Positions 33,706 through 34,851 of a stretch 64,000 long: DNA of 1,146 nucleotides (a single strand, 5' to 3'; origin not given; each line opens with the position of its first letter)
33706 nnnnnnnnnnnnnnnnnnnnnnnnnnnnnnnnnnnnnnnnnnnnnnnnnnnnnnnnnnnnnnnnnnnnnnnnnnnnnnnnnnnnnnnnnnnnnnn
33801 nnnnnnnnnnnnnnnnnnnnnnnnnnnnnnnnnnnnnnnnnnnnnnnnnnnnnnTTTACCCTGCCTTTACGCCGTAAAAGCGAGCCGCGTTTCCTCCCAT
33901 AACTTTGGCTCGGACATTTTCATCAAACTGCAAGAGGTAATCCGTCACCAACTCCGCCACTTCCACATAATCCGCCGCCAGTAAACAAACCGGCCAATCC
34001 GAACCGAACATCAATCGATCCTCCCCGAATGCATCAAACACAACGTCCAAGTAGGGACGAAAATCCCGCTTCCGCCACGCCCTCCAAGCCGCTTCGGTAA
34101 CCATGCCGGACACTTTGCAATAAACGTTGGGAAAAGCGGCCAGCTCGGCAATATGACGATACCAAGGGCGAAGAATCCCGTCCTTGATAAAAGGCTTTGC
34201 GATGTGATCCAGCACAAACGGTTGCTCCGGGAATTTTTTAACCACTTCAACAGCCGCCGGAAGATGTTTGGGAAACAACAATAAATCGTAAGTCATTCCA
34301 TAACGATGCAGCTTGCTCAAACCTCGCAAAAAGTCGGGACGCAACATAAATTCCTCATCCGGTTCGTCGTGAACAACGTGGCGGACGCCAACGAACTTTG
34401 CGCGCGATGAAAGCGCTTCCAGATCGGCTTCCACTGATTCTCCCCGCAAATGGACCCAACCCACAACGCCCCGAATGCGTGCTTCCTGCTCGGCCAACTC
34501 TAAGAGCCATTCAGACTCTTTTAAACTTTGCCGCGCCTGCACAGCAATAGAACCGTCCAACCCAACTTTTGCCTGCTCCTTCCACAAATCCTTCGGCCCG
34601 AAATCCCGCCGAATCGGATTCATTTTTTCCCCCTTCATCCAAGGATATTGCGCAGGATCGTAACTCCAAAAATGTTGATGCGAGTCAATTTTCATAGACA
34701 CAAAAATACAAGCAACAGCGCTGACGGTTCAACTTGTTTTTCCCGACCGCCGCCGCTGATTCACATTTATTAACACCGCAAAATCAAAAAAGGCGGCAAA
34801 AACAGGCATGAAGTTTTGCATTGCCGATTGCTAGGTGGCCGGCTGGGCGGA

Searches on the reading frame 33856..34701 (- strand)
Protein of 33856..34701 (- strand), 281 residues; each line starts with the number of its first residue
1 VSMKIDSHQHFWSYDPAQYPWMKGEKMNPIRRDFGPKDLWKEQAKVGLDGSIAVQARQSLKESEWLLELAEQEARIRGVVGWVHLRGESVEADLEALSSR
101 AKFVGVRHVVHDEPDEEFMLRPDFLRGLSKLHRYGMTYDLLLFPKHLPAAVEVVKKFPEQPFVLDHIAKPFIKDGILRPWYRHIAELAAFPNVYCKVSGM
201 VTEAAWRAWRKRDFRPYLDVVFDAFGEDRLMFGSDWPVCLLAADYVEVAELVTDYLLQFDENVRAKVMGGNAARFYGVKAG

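Call 42: search_protein_families(library=pfam, proteins=[window:33856-34701:-], max_evalue=0.00001)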
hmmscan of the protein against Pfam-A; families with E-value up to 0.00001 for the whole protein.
window:33856-34701:- (281 aa): 1 family
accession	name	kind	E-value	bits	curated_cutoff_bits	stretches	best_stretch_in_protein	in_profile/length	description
PF04909.20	Amidohydro_2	-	9.6e-52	177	26.4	1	5-277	1-288/289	Amidohydrolase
